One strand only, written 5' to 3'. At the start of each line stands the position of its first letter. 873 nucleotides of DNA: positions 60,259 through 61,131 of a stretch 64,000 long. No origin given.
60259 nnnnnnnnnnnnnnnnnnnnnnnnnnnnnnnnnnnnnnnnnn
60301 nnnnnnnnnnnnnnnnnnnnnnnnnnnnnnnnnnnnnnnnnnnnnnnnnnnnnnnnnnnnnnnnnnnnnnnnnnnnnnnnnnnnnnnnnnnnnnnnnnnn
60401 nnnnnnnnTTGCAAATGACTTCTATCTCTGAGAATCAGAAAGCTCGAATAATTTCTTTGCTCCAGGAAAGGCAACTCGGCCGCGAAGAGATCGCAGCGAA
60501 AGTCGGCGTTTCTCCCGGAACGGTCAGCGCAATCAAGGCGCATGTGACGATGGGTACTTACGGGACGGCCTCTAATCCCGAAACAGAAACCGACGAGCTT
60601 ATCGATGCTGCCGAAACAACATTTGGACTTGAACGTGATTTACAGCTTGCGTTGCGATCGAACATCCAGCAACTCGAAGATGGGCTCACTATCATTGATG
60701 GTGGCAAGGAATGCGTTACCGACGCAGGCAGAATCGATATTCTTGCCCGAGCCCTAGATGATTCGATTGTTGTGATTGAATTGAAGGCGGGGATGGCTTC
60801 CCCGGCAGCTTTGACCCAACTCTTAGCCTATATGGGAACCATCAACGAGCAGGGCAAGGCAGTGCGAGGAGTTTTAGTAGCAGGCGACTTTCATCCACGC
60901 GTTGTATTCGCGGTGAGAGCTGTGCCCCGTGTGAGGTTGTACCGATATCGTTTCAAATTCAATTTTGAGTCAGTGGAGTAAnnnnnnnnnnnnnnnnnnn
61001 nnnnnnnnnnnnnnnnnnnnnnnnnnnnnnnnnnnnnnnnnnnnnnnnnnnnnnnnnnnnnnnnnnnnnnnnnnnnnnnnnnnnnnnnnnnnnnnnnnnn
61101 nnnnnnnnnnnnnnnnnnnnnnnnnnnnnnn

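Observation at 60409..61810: HTH-DUF91/NucS-like nuclease followed by an MtnN-family nucleosidase inside an islet that looks lower in GC. It could be a defense module or a displaced menaquinone gene.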

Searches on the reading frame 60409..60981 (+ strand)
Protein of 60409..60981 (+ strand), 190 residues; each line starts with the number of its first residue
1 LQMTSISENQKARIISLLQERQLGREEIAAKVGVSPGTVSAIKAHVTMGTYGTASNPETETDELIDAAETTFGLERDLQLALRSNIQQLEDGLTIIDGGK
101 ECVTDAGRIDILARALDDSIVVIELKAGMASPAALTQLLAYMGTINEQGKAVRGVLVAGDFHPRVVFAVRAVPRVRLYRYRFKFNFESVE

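Call 3: search_protein_families(library=pfam, proteins=[window:60409-60981:+], max_evalue=0.01)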
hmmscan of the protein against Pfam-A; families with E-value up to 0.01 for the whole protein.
window:60409-60981:+ (190 aa): 6 families
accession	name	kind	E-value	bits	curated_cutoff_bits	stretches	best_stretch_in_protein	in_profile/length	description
PF01939.22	NucS_C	-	8.6e-10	39.1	24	1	75-162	2-89/124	Endonuclease NucS C-terminal domain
PF13384.12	HTH_23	-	7.3e-05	22.9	24.6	1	7-49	3-45/50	Homeodomain-like domain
PF01930.23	Cas_Cas4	-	0.0008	20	22.7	1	100-157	47-104/160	Domain of unknown function DUF83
PF13518.12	HTH_28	-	0.0011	19.4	25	1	10-43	1-33/52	Helix-turn-helix domain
PF01022.26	HTH_5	-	0.0024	18.1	22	1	11-40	4-33/47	Bacterial regulatory protein, arsR family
PF14281.12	PDDEXK_4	-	0.0097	16.3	22.3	0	99-149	67-116/183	PD-(D/E)XK nuclease superfamily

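Call 4: search_protein_families(library=padloc, proteins=[window:60409-60981:+], max_evalue=0.1)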
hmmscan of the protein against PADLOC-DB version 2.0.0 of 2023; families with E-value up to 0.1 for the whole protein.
window:60409-60981:+ (190 aa): 18 families
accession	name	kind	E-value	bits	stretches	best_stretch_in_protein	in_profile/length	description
PDLC04824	PDC-S02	-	9.6e-18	62.4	1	34-187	139-306/308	-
PDLC04799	PDC-S02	-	4.6e-11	40.4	1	35-185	140-304/308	-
PDLC04916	PDC-S11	-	1.5e-07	28.8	1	65-145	15-94/358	-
PDLC04909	PDC-S11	-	1.1e-06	26.5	1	60-126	7-79/347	-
PDLC04915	PDC-S11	-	1e-05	23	1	72-142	19-95/379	-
PDLC01611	Cas4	-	4.1e-05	21.9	1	100-159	46-104/158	"CAS-I,CAS-II,CAS-III,CAS-IV,CAS-V,CAS-VI; acquisition_associated"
PDLC04914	PDC-S11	-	0.00011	19.5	1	76-146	22-94/314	-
PDLC04945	PDC-S18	-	0.00013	19.4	1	60-146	7-90/302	-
PDLC01250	Cas4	-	0.002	16.4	1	102-158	59-115/168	"CAS-I,CAS-II,CAS-III,CAS-IV,CAS-V,CAS-VI; acquisition_associated"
PDLC04946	PDC-S18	-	0.0058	13.7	0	64-142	31-108/365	-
PDLC04944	PDC-S18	-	0.006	14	1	70-142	18-89/307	-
PDLC04813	PDC-S02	-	0.01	13.8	1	118-150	75-107/175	-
PDLC04795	PDC-S02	-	0.01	13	1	119-150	258-289/357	-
PDLC04831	PDC-S02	-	0.012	13.1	1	118-151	244-277/346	-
PDLC04810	PDC-S02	-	0.016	12.4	1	118-150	257-289/355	-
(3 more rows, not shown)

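Call 5: search_protein_families(library=ncbifam, proteins=[window:60409-60981:+], max_evalue=0.1)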
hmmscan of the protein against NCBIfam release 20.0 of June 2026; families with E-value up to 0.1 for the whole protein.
window:60409-60981:+ (190 aa): 5 families
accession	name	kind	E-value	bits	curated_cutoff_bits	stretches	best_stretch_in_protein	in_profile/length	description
NF003270.0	PRK04247.1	equivalog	4.6e-16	58.6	216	1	70-161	125-216/250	endonuclease NucS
NF002876.0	PRK03298.1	equivalog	3.7e-09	36.3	252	1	65-164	95-193/224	endonuclease NucS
NF033788.1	HTH_metalloreg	subfamily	0.019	14.7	55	1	5-40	7-43/77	metalloregulator ArsR/SmtB family transcription factor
NF002888.0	PRK03359.1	subfamily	0.025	13.9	219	1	97-140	62-105/256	putative electron transfer flavoprotein FixA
TIGR02937.1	sigma70-ECF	superfamily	0.029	14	42.9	1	10-43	121-154/165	sigma-70 family RNA polymerase sigma factor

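Call 8: find_homologous_proteins(query=window:60409-60981:+)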
Query window:60409-60981:+ (190 aa): 775 proteins with E <= 0.001 among 1232 candidates; the best 120 are listed.
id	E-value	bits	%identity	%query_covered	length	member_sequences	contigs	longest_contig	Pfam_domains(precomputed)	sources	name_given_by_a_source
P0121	1.4e-113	395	100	99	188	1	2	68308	PF01939.22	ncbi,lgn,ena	-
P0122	9.8e-90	317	81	99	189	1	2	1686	PF01939.22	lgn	-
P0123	4.1e-88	312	79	99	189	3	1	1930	PF01939.22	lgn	-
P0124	6.4e-87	308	80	99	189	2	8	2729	PF01939.22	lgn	-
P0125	8.9e-87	307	79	99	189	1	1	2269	PF01939.22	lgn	-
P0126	1.0e-86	307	78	99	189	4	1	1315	PF01939.22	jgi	-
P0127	2.0e-85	303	79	99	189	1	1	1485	PF13412.13,PF04218.20,PF01939.22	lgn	-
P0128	2.5e-85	303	79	99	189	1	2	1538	PF01939.22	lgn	-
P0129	6.6e-85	301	77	99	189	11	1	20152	PF01939.22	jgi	-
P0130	2.1e-84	300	78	99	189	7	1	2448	PF01939.22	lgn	-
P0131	4.6e-84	299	77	99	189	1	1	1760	PF01939.22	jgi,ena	-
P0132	1.9e-82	293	76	99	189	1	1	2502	PF13384.13,PF01939.22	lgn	-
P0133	1.2e-80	288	76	99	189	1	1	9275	PF01939.22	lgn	-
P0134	1.2e-78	281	75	99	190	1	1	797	PF01939.22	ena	-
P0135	2.1e-78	280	75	99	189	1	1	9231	PF01939.22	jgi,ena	-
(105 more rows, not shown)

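Call 11: find_encoding_contigs(protein=P0129, flank=10000, max_places=4)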
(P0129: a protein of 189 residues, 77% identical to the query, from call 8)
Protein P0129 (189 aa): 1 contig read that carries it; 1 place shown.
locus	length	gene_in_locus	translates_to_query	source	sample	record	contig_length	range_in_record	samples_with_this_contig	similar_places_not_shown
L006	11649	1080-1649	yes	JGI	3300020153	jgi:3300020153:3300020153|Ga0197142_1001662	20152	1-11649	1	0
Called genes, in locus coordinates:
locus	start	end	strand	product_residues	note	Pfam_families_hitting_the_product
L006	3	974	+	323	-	?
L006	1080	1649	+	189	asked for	PF01939:NucS_C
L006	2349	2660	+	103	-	PF01527:HTH_Tnp_1, PF13518:HTH_28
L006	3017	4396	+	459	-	PF00291:PALP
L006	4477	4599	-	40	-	-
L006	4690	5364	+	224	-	PF01325:Fe_dep_repress, PF02742:Fe_dep_repr_C, PF04023:FeoA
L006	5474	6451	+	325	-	PF01297:ZnuA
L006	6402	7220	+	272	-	PF00005:ABC_tran, PF02463:SMC_N (weak), PF13304:AAA_21 (weak)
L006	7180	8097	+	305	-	PF00950:ABC-3, PF01032:FecCD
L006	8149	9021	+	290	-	PF00950:ABC-3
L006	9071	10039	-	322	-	-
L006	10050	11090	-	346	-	-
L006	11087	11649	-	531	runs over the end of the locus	PF00072:Response_reg, PF01636:APH, PF19974:TCAD9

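Call 14: find_related_loci(query=A1, collection=genome_contigs, flank=10000)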
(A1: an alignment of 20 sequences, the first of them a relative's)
Query A1 (188 aa) in genome_contigs; peptide patterns used: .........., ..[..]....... (x = any residue, [..] = any of these).
292 stretches matched a pattern; 254 encode a relative of the query (tblastn E <= 1e-3); the best 80 are kept; 79 distinct loci.
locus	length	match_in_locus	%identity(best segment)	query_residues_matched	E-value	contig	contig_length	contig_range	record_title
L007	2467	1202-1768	80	1-188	4e-102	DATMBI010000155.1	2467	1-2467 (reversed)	MAG TPA_asm: Gemmatimonadaceae bacterium isolate SMAG_U13349 k141_57412, whole genome shotgun sequence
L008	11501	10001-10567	74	1-188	6e-86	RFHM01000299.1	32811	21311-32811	MAG: Acidobacteria bacterium isolate J050 k99_758450, whole genome shotgun sequence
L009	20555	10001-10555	70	1-187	5e-78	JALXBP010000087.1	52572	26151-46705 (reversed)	MAG: Anaerolineae bacterium isolate T2_metabat2_scaf2bin.107 T2_NODE_344_length_52572_cov_7.830165, whole genome shotgun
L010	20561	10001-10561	68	1-187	8e-76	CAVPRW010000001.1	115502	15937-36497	MAG: uncultured Nitrospinota bacterium isolate MFD10007.bin.2.94 genome assembly, contig: contig_13898, whole genome sho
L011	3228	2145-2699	65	1-188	3e-75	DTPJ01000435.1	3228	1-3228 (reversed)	MAG TPA_asm: Candidatus Poribacteria bacterium isolate SpSt-970 Ga0123519_10073461, whole genome shotgun sequence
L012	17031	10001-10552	63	1-188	1e-73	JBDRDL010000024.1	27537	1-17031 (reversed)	MAG: Methanobacteriota archaeon isolate MEGAHIT-group-1.246 k141_9924889, whole genome shotgun sequence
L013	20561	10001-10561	65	1-187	4e-73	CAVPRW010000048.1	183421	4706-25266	MAG: uncultured Nitrospinota bacterium isolate MFD10007.bin.2.94 genome assembly, contig: contig_9518, whole genome shot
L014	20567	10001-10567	62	1-188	3e-72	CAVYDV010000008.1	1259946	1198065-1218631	MAG: uncultured Thermoleophilia bacterium isolate MFD03804.bin.2.198 genome assembly, contig: contig_9876, whole genome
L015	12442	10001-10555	63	1-188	7e-72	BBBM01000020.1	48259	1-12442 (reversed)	Desulfothermus okinawensis JCM 13304 DNA, contig: JCM13304.contig00020, whole genome shotgun sequence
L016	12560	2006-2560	61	1-188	5e-72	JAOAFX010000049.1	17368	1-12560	MAG: candidate division WOR-3 bacterium isolate SKW300 NODE_49_length_17368_cov_3.808397, whole genome shotgun sequence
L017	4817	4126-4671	61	1-188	3e-71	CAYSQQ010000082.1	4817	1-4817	MAG TPA_asm: uncultured Thermotogae bacterium isolate binchicken_co112_53 genome assembly, contig: NODE_10355_length_481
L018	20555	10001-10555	60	1-188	3e-69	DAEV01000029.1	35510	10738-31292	MAG TPA_asm: Methanolinea sp. UBA473 UBA473_contig_5221, whole genome shotgun sequence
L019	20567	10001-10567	63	3-187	6e-69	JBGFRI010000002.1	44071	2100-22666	MAG: Deinococcota bacterium isolate BA1A45.2019.Bin.B70b NODE_1069_length_44071_cov_27.070148, whole genome shotgun sequ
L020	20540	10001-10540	62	7-188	1e-68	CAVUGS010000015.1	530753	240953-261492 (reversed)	MAG: uncultured Thermoleophilia bacterium isolate MFD02159.bin.2.70 genome assembly, contig: contig_30812, whole genome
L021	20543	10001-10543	63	4-187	1e-67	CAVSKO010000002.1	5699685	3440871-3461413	MAG: Blastocatellia bacterium isolate MFD09212.bin.1.217 genome assembly, contig: contig_268, whole genome shotgun seque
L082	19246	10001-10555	41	4-188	1e-37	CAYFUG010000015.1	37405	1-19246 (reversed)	MAG TPA_asm: uncultured Bdellovibrionales bacterium isolate ERP107533_co1_14 genome assembly, contig: NODE_437_length_37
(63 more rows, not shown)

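Call 21: search_solved_structures(query=A1, max_evalue=1, show_alignments=2)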
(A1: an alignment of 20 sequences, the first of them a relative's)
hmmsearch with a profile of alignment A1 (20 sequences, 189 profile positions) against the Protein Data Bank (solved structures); distinct sequences matched with E-value up to 1: 3.
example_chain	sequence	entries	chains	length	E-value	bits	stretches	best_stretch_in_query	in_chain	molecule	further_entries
2vld_A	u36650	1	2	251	1.5e-09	41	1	86-160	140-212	Endonuclease NucS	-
5gke_A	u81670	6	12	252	5.2e-09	39.2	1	98-160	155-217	Endonuclease EndoMS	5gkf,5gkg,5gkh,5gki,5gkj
3tgn_A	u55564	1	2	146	0.067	16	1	7-53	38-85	Adc operon repressor AdcR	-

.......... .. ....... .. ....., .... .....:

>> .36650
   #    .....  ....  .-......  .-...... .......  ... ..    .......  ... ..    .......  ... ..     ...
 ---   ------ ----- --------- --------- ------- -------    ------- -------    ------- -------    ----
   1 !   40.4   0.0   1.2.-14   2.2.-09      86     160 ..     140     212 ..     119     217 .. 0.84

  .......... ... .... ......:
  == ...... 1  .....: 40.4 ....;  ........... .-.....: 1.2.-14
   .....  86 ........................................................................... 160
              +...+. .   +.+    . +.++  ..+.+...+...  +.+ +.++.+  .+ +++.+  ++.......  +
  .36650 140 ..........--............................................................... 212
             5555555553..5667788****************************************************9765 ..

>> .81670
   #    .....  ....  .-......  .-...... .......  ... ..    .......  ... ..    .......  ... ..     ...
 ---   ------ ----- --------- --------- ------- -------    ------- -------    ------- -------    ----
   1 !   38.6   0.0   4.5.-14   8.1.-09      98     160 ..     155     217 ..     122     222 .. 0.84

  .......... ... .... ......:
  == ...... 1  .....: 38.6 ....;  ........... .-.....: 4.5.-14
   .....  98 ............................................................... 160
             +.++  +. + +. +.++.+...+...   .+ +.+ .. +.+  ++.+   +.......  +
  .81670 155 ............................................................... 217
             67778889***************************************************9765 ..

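Call 24: search_protein_families(library=pfam, alignment_id=A3, max_evalue=0.00001)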
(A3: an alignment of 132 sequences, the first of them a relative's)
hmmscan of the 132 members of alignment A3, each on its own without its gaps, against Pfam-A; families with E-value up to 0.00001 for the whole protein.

A. member 1, L007:235-1059:+ (275 aa): 4 families
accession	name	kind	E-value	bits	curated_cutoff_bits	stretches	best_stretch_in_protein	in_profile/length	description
PF00561.26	Abhydrolase_1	-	1.1e-23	84.6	25.8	1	36-250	17-245/245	alpha/beta hydrolase fold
PF12697.13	Abhydrolase_6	-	5.8e-19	70.1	26.3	1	34-255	19-216/217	Alpha/beta hydrolase family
PF12146.15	Hydrolase_4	-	7e-11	42.3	27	1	44-243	30-232/239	Serine aminopeptidase, S33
PF03096.20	Ndr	-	3.3e-07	29.8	23.3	1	37-216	47-231/283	Ndr family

B. families by the number of members that match (of 132 scanned): 111 families (the first 25 are shown)
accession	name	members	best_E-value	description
PF00501.34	AMP-binding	3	7.1e-104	AMP-binding enzyme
PF00009.33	GTP_EFTU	3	1.4e-52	Elongation factor Tu GTP binding domain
PF13193.12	AMP-binding_C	3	5.6e-26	AMP-binding enzyme C-terminal domain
PF16658.11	RF3_C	2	5e-42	Class II release factor RF3, C-terminal domain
PF00270.35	DEAD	2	2.4e-26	DEAD/DEAH box helicase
PF00271.37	Helicase_C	2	1.2e-24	Helicase conserved C-terminal domain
PF04055.27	Radical_SAM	2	1.4e-24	Radical SAM superfamily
PF22042.2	EF-G_D2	2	1.2e-22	Elongation factor G domain 2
PF01926.29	MMR_HSR1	2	1.1e-20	50S ribosome-binding GTPase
PF01694.28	Rhomboid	2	1.4e-17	Rhomboid domain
PF00082.27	Peptidase_S8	2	2e-14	Subtilase family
PF13304.12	AAA_21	2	5.2e-14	AAA domain, putative AbiEii toxin, Type IV TA system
PF03144.31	GTP_EFTU_D2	2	9.9e-10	Elongation factor Tu domain 2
PF00106.31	adh_short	2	3e-08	short chain dehydrogenase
PF01804.23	Penicil_amidase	1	1.5e-227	Penicillin amidase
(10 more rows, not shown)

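Call 25: search_protein_families(library=padloc, alignment_id=A3, max_evalue=1e-10)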
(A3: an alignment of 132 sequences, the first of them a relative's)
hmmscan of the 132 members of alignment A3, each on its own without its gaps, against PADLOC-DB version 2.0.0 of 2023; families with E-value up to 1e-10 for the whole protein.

A. member 1, L007:235-1059:+ (275 aa): 0 families

B. families by the number of members that match (of 132 scanned): 86 families (the first 25 are shown)
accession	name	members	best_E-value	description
PDLC01770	Cas3g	2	3.3e-40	-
PDLC04135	mad3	2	1.4e-28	mads_3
PDLC02079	Cas3b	1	0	-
PDLC01493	Cas7b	1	9e-180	CAS-I-B; effector_G7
PDLC01511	Cas8b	1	9.3e-157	CAS-I-B; effector_LS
PDLC02357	AbiU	1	3e-151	AbiU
PDLC01761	Cas3b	1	3e-118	-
PDLC01757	Cas3b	1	9.9e-94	-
PDLC01762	Cas3b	1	3.9e-88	-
PDLC01710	Cas3a1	1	8.6e-69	Cas3_1_CAS-I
PDLC02081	Cas3b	1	1.8e-65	-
PDLC01252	Cas3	1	1.6e-63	CAS-I; effector_G3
PDLC05050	PDC-S60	1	1.3e-62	-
PDLC00938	Cas3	1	1.9e-62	CRISPR-associated helicase Cas3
PDLC03031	MTase_I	1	2.4e-59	Type I methyltransferase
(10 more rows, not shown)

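Call 28: search_dna_similar(query=window:60409-60978:+, collection=plasmids, mode=protein, max_rows=15)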
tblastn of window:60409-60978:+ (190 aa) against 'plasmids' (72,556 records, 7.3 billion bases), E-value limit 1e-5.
Records with a match: 20; places in all: 20; records where one place covers at least 80% of the query: 3.
Best place of each record, by identity: <60% 20.
By first word of the organism name: Acinetobacter 6; Burkholderia 4; Cupriavidus 2; Hydrogenophaga 2; Nitrosospira 1; Paenarthrobacter 1; Caballeronia 1; Halobaculum 1; Haladaptatus 1; Deinococcus 1.
By predicted mobility (MOB-suite, as given by PLSDB): conjugative 8; mobilizable 7; non-mobilizable 5.
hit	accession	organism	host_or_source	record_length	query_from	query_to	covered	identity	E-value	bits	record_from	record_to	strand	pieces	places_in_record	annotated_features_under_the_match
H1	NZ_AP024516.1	Nitrosospira sp. NRS527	Oryza sativa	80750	58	189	69%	45.0%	3e-19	92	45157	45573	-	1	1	endonuclease NucS domain-containing protein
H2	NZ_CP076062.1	Cupriavidus sp. EM10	Pure-cultured cell,sewage water sludge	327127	58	189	69%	41.0%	9e-15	79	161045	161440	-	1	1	endonuclease NucS domain-containing protein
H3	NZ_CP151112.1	Cupriavidus metallidurans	-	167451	58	189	69%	41.0%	1e-14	79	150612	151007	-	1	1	endonuclease NucS domain-containing protein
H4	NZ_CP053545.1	Paenarthrobacter sp. YJN-5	cell culture,soil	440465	23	187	87%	32.5%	5e-6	53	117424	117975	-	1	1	endonuclease NucS domain-containing protein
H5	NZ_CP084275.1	Caballeronia grimmiae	Leptoglossus zonatus,Cell culture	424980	58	187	68%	40.5%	5e-14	76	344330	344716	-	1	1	endonuclease NucS domain-containing protein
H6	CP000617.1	Burkholderia vietnamiensis G4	-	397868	58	187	68%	39.7%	5e-13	74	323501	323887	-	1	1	protein of unknown function DUF91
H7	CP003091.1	Burkholderia sp. YI23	-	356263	58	187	68%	39.7%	5e-13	74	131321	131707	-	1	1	hypothetical protein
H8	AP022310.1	Burkholderia sp. SFA1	-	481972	58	187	68%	39.7%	5e-13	74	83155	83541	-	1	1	hypothetical protein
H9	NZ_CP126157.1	Halobaculum litoreum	cell culture,sediment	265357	75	190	61%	44.4%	1e-8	61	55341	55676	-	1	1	endonuclease NucS domain-containing protein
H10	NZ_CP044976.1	Hydrogenophaga sp. PBL-H3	-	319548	35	189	82%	32.5%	3e-8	60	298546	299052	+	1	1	endonuclease NucS domain-containing protein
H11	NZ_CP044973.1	Hydrogenophaga sp. PBL-H3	-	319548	35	189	82%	32.5%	3e-8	60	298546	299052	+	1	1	endonuclease NucS domain-containing protein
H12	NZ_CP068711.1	Burkholderia thailandensis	soil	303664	55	190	72%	34.7%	9e-6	52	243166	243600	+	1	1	endonuclease NucS domain-containing protein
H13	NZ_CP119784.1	Haladaptatus sp. YSMS36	cell culture,sediment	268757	58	190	70%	34.6%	3e-6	54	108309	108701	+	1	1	endonuclease NucS domain-containing protein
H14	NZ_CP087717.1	Acinetobacter pittii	Homo sapiens,pure culture,hydrothorax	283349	60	186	67%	33.1%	6e-6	53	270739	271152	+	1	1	endonuclease NucS domain-containing protein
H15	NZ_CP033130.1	Acinetobacter wuhouensis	Culture,Sewage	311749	60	186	67%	33.1%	6e-6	53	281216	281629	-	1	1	endonuclease NucS domain-containing protein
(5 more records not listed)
